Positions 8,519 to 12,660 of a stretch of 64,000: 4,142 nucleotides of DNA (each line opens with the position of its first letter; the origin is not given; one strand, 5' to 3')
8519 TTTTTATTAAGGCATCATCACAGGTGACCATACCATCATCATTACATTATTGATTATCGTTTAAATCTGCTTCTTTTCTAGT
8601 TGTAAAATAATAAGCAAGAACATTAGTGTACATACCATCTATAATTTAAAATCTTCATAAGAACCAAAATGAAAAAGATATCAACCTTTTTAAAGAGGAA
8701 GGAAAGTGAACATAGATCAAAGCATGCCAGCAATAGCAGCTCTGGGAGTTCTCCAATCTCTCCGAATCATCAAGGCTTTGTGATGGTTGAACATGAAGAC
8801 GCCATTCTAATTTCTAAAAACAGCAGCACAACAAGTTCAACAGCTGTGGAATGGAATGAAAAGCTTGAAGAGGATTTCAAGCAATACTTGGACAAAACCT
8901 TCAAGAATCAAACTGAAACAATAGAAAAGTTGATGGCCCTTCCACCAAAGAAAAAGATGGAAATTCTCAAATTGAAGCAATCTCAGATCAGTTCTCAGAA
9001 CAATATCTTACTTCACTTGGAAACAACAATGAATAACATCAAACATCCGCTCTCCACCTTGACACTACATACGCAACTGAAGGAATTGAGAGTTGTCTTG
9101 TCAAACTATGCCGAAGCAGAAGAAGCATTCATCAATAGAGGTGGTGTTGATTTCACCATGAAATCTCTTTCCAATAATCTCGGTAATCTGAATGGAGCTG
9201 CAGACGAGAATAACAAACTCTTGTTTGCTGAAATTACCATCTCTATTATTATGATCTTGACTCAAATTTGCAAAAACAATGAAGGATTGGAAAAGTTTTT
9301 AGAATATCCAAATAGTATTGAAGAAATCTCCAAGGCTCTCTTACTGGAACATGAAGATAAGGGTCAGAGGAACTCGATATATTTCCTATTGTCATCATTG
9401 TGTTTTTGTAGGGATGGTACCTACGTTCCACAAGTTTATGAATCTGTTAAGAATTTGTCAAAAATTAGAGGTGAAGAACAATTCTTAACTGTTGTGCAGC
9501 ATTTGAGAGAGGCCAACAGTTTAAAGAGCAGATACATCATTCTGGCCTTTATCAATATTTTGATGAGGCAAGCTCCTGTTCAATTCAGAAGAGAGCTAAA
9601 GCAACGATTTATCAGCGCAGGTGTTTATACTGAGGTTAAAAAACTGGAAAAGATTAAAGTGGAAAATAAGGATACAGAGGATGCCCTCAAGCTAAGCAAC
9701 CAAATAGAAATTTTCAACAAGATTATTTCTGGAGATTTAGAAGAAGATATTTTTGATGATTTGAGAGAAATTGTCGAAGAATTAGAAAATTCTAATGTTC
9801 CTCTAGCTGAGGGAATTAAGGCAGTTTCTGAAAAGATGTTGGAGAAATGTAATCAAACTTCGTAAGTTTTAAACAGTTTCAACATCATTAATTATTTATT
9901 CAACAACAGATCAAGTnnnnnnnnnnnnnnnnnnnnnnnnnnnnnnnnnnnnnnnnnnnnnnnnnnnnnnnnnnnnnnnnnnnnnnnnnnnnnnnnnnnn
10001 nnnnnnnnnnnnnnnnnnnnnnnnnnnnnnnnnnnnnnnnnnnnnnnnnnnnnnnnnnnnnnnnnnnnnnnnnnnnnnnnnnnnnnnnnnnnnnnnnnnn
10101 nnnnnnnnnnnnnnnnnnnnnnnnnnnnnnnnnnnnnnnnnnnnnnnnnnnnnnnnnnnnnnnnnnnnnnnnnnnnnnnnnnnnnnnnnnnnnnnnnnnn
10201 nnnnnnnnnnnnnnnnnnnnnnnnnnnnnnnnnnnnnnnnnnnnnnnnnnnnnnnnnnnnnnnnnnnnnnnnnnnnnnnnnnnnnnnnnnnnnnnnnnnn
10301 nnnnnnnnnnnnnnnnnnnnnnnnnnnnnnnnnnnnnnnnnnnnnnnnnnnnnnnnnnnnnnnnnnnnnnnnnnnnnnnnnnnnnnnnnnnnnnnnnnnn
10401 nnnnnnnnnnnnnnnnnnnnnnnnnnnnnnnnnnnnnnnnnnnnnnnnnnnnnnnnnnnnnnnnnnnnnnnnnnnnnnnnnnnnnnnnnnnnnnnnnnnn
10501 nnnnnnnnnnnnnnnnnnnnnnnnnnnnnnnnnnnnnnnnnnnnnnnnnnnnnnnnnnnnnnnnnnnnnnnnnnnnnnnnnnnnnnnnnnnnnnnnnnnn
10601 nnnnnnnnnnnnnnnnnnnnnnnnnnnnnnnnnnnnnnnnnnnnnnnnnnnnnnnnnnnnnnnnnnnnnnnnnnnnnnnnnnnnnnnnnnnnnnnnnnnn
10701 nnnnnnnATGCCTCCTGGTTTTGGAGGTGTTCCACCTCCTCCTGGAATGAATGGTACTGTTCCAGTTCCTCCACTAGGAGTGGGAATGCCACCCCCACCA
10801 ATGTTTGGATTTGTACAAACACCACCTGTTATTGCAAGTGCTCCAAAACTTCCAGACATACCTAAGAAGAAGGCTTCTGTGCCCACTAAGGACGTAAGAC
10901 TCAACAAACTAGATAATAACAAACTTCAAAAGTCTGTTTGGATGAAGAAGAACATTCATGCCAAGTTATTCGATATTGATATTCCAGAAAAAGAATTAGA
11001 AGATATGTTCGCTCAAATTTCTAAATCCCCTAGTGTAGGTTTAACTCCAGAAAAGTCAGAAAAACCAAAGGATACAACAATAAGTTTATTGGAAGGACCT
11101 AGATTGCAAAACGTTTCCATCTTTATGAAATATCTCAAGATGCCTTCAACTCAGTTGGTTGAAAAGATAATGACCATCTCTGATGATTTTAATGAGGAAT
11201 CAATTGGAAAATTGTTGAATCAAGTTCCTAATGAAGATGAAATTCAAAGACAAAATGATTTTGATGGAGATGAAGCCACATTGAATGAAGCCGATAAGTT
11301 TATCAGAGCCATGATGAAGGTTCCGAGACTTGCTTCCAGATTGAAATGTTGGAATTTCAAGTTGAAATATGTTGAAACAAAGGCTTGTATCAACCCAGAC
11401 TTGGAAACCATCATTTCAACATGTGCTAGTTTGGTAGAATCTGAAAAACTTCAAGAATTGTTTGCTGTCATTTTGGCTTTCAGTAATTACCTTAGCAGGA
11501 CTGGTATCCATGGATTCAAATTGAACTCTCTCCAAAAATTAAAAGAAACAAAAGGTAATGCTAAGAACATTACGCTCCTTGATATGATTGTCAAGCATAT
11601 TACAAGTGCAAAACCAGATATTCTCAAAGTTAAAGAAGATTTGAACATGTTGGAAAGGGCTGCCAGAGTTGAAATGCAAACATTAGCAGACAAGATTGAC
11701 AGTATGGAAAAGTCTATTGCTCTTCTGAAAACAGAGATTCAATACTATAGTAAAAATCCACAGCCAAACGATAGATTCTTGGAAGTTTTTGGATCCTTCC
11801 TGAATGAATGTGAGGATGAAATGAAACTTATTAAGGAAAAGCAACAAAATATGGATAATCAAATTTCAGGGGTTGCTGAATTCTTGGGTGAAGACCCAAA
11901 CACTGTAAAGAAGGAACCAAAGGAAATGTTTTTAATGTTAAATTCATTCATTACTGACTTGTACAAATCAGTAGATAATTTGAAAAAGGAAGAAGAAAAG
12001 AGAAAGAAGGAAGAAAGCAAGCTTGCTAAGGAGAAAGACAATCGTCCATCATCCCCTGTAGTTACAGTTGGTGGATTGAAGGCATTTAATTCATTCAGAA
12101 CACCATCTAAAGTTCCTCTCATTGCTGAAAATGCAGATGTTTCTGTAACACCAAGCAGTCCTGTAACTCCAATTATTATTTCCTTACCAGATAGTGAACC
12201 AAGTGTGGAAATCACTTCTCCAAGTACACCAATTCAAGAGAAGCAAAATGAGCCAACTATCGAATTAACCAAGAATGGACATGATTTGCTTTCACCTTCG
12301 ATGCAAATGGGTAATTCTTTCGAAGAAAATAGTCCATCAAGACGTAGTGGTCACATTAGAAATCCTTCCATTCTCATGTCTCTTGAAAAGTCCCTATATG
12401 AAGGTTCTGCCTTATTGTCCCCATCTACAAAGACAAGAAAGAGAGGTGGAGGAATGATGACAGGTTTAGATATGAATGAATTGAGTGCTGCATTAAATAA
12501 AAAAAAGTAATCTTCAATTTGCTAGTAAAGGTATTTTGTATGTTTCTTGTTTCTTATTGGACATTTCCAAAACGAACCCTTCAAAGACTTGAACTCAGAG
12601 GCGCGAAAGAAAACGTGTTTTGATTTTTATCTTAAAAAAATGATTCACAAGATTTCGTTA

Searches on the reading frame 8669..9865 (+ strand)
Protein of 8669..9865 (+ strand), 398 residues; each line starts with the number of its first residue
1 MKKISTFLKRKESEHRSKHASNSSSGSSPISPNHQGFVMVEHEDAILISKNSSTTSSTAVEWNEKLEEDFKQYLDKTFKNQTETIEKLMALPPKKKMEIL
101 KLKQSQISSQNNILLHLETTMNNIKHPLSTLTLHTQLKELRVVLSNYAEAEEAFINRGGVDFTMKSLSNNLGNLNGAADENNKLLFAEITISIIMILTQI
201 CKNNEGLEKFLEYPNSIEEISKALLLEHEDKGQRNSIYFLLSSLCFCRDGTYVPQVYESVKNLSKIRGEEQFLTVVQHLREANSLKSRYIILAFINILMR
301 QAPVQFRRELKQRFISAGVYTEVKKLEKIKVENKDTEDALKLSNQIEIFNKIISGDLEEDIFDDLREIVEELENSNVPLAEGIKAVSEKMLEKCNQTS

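Call 12: search_protein_families(library=pfam, proteins=[window:8669-9865:+], max_evalue=0.01)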
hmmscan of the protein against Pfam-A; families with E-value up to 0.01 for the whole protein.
window:8669-9865:+ (398 aa): 3 families
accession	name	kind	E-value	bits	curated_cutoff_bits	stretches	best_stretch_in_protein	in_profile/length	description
PF06371.19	Drf_GBD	-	0.00022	21.3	30.1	1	64-246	7-188/188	Diaphanous GTPase-binding Domain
PF02609.21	Exonuc_VII_S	-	0.00074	19.9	24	1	359-388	2-31/52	Exonuclease VII small subunit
PF24959.1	FH3_FHOD1-3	-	0.0095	16.1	27.4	1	192-305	6-118/136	FHOD1/3 FH3 domain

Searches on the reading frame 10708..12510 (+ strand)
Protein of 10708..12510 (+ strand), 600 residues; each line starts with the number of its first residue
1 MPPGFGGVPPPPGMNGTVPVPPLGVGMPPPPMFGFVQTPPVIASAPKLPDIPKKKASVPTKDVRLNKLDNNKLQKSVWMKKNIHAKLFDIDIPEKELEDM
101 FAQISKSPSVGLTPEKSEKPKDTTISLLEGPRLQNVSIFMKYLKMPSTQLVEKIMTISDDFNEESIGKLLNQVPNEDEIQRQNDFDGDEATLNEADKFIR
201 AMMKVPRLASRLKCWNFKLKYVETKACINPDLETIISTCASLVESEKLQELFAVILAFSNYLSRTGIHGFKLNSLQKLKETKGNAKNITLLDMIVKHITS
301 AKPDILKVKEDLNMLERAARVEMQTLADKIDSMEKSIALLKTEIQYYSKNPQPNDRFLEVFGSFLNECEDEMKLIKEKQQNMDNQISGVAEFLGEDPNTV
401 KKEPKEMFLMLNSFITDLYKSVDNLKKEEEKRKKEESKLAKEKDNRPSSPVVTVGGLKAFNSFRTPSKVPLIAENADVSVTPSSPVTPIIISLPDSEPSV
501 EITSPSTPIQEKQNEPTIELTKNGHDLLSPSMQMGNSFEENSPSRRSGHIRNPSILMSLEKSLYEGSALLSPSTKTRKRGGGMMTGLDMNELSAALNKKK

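Call 12: search_protein_families(library=pfam, proteins=[window:10708-12510:+], max_evalue=0.01)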
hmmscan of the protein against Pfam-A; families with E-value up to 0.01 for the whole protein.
window:10708-12510:+ (600 aa): 1 family
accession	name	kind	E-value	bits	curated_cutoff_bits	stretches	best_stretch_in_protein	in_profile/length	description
PF02181.28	FH2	-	2.9e-73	247.6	34.8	1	54-417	5-370/372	Formin Homology 2 Domain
